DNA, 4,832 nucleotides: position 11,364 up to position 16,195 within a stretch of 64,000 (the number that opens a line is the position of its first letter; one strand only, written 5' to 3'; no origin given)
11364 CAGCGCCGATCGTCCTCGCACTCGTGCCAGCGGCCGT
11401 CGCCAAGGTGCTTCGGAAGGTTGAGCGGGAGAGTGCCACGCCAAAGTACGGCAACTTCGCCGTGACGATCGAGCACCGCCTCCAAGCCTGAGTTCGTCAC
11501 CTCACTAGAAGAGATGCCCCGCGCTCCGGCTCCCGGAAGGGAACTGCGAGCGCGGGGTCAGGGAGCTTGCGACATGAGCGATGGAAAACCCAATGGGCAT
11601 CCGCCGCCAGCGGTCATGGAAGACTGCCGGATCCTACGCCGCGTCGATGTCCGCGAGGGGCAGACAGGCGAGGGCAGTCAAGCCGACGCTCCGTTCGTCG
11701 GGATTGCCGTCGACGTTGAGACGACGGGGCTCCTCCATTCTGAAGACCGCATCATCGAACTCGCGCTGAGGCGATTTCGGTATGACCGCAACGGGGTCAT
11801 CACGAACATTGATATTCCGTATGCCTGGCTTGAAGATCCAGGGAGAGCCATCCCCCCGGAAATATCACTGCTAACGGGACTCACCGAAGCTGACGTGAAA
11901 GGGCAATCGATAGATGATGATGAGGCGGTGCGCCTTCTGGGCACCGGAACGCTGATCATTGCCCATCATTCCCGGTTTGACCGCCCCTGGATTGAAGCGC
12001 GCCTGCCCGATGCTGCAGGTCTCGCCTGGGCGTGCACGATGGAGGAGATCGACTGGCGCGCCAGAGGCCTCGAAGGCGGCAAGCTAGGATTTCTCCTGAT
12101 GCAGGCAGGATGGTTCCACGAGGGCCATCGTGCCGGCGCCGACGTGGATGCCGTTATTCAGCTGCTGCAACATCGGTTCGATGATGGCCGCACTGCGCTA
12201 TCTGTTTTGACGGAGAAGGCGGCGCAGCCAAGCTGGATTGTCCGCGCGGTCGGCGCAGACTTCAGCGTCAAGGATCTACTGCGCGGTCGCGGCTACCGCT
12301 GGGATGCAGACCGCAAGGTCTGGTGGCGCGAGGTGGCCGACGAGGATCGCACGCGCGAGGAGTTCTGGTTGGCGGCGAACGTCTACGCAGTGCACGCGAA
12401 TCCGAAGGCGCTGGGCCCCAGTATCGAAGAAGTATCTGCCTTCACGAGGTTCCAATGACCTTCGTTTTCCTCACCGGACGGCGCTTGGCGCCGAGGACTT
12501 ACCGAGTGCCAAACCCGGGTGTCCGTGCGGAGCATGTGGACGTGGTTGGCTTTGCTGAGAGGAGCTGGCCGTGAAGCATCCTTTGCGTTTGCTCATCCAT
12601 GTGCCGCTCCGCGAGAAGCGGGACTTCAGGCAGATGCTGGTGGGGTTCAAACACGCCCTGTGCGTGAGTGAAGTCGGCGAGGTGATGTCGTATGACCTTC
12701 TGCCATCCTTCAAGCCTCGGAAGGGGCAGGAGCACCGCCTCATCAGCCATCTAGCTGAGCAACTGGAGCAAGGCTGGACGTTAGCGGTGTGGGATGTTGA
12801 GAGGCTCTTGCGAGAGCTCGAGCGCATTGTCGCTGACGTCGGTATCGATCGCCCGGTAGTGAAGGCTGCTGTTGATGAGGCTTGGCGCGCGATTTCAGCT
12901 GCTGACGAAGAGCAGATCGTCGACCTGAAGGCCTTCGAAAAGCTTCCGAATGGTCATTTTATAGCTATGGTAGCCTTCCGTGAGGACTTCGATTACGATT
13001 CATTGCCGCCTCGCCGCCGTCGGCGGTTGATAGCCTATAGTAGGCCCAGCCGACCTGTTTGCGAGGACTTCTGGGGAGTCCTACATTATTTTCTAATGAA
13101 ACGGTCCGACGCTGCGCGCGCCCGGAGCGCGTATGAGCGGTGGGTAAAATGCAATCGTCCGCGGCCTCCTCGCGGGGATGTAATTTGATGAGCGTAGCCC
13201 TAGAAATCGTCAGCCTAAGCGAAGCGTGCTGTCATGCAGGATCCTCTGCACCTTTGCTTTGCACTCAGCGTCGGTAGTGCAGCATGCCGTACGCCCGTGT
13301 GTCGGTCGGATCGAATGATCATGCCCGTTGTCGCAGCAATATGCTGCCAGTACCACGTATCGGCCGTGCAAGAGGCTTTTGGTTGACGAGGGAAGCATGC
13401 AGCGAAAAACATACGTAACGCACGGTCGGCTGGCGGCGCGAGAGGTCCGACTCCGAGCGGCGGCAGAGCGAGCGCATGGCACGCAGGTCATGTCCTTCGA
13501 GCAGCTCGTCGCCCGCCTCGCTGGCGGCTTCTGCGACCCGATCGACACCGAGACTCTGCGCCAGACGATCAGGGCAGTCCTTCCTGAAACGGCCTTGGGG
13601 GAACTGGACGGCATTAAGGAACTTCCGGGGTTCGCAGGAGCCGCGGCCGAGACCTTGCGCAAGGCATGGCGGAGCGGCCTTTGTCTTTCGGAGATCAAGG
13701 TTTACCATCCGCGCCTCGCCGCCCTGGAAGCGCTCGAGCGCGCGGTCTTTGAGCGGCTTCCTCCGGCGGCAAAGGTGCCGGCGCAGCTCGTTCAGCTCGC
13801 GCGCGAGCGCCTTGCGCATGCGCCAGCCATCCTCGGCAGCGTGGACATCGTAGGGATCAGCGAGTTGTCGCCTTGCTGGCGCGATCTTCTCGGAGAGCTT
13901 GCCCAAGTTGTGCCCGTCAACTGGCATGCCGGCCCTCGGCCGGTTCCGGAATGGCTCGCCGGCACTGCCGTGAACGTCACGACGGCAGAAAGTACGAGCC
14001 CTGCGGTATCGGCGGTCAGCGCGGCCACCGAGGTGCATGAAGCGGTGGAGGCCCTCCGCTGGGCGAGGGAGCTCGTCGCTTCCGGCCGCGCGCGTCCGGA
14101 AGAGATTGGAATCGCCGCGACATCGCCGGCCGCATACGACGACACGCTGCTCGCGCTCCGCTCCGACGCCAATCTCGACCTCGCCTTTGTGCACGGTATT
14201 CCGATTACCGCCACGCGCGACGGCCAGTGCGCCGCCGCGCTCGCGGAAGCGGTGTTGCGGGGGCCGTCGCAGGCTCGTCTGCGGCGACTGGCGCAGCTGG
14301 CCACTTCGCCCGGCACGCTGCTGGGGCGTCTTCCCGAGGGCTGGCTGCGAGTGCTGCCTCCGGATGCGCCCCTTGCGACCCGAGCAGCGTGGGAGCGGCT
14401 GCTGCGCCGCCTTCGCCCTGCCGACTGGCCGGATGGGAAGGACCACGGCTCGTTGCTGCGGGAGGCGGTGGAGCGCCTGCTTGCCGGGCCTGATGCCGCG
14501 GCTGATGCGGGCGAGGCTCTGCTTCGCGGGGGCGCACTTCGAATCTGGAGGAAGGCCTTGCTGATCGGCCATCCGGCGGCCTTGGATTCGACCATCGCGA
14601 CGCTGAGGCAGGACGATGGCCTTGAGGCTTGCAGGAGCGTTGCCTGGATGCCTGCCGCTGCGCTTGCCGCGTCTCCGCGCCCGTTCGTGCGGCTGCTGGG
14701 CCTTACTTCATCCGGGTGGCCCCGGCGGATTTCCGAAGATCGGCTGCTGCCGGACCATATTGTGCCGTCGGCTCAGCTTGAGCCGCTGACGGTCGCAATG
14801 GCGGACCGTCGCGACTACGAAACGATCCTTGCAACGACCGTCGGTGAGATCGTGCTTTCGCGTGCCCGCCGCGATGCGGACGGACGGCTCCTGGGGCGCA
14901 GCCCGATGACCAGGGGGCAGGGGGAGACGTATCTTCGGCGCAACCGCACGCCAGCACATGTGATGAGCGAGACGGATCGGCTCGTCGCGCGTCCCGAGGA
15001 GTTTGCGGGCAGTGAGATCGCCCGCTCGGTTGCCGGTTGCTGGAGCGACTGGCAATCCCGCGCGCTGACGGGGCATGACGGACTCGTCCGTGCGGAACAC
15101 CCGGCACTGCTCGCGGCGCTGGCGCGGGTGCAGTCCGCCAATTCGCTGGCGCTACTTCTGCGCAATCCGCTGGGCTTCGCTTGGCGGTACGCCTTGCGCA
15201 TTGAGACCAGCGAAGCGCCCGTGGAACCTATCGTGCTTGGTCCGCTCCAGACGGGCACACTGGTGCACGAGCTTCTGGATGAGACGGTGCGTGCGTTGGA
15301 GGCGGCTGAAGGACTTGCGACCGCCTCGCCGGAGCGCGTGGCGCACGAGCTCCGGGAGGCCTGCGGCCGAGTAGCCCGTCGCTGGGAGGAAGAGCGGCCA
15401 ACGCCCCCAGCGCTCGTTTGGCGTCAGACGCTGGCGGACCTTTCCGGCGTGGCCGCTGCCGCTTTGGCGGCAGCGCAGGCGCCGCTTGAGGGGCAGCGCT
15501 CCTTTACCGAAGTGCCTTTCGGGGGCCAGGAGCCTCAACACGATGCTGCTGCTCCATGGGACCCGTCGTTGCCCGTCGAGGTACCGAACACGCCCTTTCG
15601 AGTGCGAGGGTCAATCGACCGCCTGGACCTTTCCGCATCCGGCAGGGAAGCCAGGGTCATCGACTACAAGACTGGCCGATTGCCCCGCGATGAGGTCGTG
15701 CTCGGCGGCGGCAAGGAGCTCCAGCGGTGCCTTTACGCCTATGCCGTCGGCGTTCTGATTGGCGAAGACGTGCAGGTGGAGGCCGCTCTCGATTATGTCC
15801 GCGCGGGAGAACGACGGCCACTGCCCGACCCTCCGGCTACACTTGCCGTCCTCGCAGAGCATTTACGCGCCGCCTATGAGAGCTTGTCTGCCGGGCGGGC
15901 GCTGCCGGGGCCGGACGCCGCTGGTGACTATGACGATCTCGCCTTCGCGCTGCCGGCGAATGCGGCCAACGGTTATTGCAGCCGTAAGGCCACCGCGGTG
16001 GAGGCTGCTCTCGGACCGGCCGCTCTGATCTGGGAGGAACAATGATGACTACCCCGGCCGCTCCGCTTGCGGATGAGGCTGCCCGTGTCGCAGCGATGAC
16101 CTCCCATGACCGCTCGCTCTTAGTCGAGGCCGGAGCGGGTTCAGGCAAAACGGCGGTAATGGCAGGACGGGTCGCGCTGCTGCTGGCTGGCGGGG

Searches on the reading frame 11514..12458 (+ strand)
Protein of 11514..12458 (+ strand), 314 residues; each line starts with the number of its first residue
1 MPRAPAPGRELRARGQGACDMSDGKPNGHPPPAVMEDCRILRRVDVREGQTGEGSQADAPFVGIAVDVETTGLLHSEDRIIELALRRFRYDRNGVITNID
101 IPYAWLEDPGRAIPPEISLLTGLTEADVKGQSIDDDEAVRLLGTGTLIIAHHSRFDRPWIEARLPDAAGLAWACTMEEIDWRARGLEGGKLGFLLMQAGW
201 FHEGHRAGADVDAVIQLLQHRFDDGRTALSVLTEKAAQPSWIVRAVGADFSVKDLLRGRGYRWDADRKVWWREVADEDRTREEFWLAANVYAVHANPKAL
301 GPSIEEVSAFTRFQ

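Call 57: search_protein_families(library=pfam, proteins=[window:11514-12458:+], max_evalue=0.00001)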
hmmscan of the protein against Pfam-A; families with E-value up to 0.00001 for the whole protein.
window:11514-12458:+ (314 aa): 1 family
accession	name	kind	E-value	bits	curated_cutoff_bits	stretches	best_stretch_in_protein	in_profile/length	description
PF00929.31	RNase_T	-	1.4e-08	35.9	24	1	64-217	1-163/164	Exonuclease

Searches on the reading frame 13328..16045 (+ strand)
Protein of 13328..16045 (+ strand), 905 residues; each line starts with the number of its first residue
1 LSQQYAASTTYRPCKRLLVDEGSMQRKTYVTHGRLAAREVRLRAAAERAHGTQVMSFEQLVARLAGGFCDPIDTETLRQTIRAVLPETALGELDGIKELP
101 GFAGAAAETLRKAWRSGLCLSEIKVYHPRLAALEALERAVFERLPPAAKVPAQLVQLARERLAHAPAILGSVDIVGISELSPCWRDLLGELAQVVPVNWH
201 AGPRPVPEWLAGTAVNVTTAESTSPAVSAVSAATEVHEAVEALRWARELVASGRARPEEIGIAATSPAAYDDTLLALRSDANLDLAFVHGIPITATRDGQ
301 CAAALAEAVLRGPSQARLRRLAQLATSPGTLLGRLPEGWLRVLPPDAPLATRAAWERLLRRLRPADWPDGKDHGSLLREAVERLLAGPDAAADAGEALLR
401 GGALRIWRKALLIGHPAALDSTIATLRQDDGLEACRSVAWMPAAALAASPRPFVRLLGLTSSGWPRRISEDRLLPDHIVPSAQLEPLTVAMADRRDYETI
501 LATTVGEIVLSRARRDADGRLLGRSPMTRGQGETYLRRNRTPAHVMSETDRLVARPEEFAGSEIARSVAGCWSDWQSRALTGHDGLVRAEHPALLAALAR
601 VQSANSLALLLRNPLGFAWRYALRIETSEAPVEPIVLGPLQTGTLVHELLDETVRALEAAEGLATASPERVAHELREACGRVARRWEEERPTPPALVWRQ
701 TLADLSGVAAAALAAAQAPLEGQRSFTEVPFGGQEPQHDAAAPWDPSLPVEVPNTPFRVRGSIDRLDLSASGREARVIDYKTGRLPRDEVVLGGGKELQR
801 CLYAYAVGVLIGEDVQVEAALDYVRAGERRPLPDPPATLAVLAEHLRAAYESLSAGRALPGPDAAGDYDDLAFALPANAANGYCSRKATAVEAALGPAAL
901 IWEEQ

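Call 57: search_protein_families(library=pfam, proteins=[window:13328-16045:+], max_evalue=0.00001)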
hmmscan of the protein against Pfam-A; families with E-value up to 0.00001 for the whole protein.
window:13328-16045:+ (905 aa): 1 family
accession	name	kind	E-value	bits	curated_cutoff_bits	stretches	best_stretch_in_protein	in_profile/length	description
PF12705.13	PDDEXK_1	-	3.3e-20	73.5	22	1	603-861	3-232/247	PD-(D/E)XK nuclease superfamily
